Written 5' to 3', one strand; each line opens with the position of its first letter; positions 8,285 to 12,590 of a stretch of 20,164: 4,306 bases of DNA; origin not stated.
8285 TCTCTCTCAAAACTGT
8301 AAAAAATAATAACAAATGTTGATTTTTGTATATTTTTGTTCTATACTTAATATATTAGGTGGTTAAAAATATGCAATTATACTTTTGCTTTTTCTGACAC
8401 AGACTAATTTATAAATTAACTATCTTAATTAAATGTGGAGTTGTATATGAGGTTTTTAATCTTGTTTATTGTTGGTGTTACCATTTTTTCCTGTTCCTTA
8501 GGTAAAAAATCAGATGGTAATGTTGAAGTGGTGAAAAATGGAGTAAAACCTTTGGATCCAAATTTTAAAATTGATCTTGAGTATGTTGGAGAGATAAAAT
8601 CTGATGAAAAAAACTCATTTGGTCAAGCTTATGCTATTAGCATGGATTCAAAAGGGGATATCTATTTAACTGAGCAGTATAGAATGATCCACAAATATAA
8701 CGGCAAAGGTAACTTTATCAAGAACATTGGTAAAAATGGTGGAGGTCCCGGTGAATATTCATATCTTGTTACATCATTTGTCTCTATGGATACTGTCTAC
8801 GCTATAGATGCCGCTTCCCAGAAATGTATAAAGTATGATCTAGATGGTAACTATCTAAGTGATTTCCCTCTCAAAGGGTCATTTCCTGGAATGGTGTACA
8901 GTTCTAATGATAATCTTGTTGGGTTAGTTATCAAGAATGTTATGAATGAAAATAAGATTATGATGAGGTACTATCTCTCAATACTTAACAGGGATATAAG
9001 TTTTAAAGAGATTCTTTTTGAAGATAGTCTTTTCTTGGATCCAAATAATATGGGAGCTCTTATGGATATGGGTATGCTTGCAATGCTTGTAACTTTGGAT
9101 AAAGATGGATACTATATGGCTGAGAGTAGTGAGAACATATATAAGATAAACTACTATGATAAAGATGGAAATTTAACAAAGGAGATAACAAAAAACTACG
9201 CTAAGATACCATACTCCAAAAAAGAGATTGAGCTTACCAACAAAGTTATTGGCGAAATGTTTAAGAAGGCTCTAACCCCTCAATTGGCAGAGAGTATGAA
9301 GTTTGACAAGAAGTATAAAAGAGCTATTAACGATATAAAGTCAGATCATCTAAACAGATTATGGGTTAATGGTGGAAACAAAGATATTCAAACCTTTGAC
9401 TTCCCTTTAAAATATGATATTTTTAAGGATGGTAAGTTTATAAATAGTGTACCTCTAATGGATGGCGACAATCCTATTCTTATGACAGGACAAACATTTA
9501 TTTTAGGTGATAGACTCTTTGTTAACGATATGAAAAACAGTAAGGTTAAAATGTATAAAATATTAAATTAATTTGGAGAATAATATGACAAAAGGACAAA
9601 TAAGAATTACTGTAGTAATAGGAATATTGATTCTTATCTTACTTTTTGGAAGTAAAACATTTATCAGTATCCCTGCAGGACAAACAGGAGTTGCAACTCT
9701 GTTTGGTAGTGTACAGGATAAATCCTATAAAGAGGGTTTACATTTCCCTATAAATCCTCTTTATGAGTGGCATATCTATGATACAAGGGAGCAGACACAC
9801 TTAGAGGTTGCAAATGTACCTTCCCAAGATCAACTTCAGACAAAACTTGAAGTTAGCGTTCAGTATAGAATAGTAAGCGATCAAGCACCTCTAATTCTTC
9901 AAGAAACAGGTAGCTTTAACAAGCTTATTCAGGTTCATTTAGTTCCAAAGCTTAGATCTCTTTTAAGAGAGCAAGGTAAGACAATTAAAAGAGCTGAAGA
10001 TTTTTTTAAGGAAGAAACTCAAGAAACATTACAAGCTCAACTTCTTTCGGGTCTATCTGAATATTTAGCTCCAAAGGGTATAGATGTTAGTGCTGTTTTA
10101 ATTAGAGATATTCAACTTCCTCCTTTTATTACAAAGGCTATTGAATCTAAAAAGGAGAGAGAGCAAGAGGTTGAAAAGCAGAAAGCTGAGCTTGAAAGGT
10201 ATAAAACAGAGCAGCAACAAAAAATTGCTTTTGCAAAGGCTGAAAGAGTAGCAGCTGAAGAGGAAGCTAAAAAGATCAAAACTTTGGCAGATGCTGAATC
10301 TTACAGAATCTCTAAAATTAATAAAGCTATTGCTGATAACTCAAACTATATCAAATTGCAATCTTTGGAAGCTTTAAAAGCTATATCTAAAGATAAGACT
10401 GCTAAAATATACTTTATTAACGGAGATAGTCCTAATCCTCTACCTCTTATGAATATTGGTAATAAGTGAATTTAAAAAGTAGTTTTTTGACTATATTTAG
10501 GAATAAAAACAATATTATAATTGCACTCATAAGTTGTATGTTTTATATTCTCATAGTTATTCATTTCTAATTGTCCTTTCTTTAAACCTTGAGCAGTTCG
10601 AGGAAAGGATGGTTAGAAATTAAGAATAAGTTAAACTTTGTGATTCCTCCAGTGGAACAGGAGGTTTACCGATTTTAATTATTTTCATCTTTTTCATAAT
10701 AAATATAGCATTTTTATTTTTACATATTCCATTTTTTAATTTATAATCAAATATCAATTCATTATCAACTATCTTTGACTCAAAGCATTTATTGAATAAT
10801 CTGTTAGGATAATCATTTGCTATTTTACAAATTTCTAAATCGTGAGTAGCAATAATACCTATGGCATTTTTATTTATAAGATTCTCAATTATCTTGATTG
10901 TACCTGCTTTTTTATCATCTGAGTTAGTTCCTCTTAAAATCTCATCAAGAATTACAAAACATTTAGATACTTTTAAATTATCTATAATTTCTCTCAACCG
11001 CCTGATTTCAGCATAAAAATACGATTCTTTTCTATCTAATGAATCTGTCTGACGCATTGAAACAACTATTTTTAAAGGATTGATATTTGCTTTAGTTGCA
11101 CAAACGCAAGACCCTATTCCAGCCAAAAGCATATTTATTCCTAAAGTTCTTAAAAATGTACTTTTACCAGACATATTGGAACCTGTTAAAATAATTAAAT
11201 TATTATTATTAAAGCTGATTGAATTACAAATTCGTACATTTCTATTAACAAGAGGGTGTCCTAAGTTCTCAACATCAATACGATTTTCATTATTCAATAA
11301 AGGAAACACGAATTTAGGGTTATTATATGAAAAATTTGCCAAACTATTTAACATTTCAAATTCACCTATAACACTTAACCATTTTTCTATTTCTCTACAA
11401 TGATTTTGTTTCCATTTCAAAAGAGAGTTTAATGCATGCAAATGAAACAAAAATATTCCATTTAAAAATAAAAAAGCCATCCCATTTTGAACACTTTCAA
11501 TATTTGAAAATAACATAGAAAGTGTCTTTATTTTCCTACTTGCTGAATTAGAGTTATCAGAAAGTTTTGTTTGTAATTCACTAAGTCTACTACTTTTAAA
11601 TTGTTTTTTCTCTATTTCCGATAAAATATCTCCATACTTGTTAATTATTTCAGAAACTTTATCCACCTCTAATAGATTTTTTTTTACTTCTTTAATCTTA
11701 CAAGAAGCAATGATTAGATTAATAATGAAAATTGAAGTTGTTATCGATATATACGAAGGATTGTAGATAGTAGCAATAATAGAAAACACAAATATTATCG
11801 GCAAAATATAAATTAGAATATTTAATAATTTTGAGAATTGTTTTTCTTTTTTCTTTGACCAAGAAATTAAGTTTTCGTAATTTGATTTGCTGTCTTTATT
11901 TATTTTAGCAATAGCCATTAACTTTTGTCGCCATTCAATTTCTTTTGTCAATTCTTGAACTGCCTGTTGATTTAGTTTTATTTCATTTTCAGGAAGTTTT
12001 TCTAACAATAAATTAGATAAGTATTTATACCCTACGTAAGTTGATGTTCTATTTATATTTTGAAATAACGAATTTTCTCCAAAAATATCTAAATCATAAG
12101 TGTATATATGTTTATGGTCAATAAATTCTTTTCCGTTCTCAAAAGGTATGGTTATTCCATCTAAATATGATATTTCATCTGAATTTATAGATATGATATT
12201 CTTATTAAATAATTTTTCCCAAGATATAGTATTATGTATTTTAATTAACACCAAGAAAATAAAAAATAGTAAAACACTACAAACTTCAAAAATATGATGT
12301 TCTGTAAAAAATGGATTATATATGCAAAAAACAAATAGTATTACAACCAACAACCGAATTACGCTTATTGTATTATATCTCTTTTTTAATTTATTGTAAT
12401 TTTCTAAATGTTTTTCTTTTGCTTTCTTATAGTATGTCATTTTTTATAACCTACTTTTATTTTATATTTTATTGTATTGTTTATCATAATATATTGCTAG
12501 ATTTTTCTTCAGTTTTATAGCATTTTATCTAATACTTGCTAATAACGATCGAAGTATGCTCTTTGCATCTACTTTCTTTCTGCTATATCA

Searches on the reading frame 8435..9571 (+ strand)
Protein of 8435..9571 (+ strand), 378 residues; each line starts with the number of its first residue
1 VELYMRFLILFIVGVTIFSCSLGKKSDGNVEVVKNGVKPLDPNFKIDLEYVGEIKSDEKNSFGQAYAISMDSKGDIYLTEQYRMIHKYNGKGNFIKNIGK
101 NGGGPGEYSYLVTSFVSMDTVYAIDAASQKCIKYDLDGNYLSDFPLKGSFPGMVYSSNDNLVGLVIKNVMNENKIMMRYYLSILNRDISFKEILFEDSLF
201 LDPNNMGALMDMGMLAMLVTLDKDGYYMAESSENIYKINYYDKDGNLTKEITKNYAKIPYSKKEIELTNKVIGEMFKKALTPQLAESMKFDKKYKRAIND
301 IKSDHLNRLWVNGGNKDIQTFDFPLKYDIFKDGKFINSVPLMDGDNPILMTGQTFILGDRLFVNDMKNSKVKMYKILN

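Call 7: search_protein_families(library=pfam, proteins=[window:8435-9571:+])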
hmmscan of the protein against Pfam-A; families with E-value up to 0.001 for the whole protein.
window:8435-9571:+ (378 aa): 1 family
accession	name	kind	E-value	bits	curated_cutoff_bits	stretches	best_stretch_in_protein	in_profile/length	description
PF17170.10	DUF5128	-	1e-09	38.5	22.9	1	63-284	44-256/321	6-bladed beta-propeller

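Call 54: search_protein_families(library=ncbifam, proteins=[window:8435-9571:+], max_evalue=0.001)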
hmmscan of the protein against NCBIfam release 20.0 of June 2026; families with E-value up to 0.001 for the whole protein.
window:8435-9571:+ (378 aa): 1 family
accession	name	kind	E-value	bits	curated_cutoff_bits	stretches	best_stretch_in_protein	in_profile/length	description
NF035926.1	scyF_NHL_VPEP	equivalog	1.1e-05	24.8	350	1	67-150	156-242/376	scytonemin biosynthesis PEP-CTERM protein ScyF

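Call 55: search_protein_families(library=phrogs, proteins=[window:8435-9571:+], max_evalue=0.001)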
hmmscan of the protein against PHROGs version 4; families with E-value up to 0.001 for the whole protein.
window:8435-9571:+ (378 aa): 0 families

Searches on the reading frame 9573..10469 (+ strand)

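Call 7: search_protein_families(library=pfam, proteins=[window:9573-10469:+])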
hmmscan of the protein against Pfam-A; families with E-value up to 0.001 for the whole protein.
window:9573-10469:+ (298 aa): 1 family
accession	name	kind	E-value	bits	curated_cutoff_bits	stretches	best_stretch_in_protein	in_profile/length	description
PF01145.31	Band_7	-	8.8e-26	91.5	23.6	1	32-208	2-173/176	SPFH domain / Band 7 family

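Call 54: search_protein_families(library=ncbifam, proteins=[window:9573-10469:+], max_evalue=0.001)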
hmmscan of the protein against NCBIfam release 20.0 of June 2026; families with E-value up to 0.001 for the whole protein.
window:9573-10469:+ (298 aa): 1 family
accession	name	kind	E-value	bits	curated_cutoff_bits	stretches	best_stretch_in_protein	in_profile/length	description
TIGR01933.1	hflK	equivalog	8.2e-05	22.2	159.4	1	35-293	6-258/261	FtsH protease activity modulator HflK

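Call 55: search_protein_families(library=phrogs, proteins=[window:9573-10469:+], max_evalue=0.001)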
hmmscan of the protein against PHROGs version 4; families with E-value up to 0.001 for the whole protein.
window:9573-10469:+ (298 aa): 1 family
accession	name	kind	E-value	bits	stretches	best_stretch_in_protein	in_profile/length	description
phrog_200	-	other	2.3e-49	169.5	1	4-296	75-360/379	lipoprotein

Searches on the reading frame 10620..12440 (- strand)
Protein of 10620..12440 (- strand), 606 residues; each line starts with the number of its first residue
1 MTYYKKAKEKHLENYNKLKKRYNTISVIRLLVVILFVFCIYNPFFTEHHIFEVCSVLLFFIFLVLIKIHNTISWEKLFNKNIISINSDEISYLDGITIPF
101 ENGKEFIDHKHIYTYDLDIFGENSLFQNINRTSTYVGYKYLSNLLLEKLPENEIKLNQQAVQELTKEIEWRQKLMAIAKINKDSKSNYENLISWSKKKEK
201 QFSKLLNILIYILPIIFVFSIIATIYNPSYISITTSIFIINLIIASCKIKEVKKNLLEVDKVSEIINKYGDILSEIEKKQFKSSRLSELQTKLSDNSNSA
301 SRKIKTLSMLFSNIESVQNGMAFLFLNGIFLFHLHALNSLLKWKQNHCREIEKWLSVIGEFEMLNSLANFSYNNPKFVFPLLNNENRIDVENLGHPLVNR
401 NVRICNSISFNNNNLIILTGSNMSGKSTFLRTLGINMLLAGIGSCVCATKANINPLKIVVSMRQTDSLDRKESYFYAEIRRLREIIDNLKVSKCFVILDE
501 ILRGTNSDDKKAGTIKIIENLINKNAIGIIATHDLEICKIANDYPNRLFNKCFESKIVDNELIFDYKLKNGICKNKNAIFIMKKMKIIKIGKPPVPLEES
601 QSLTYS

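Call 7: search_protein_families(library=pfam, proteins=[window:10620-12440:-])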
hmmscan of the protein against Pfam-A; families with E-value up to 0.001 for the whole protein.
window:10620-12440:- (606 aa): 4 families
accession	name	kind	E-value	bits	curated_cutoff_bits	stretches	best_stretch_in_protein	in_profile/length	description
PF00488.27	MutS_V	-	2.4e-29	103.1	30.2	1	416-583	1-168/188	MutS domain V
PF05975.17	EcsB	-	0.00028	20.4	30.7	1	8-77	87-154/383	Bacterial ABC transporter protein EcsB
PF05192.23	MutS_III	-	0.00049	20.9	34.1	0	122-368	18-194/194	MutS domain III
PF01580.24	FtsK_SpoIIIE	-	0.00066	19.6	24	0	400-438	28-64/221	FtsK/SpoIIIE family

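Call 54: search_protein_families(library=ncbifam, proteins=[window:10620-12440:-], max_evalue=0.001)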
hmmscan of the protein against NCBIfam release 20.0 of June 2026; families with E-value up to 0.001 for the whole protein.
window:10620-12440:- (606 aa): 4 families
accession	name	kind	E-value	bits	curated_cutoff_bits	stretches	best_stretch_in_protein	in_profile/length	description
NF003810.1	PRK05399.1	equivalog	8.8e-41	140.4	480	1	339-574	523-764/793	DNA mismatch repair protein MutS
TIGR01070.1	mutS1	equivalog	2.3e-30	105.6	641.7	1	345-574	521-753/840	DNA mismatch repair protein MutS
NF052383.1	ATPase_KamC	equivalog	3.1e-28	98.9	300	1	345-537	235-431/508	lysine 5,6-aminomutase reactivase ATPase KamC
TIGR01069.2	mutS2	equivalog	7.4e-23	80.8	400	1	340-543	253-458/790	endonuclease MutS2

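Call 55: search_protein_families(library=phrogs, proteins=[window:10620-12440:-], max_evalue=0.001)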
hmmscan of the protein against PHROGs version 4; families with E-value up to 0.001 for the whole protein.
window:10620-12440:- (606 aa): 2 families
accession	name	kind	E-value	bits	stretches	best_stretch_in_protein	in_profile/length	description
phrog_8439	-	unknown function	3.3e-22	79.4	1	340-571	528-761/853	-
phrog_30120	-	unknown function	6.2e-16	58.7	1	345-585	265-512/858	-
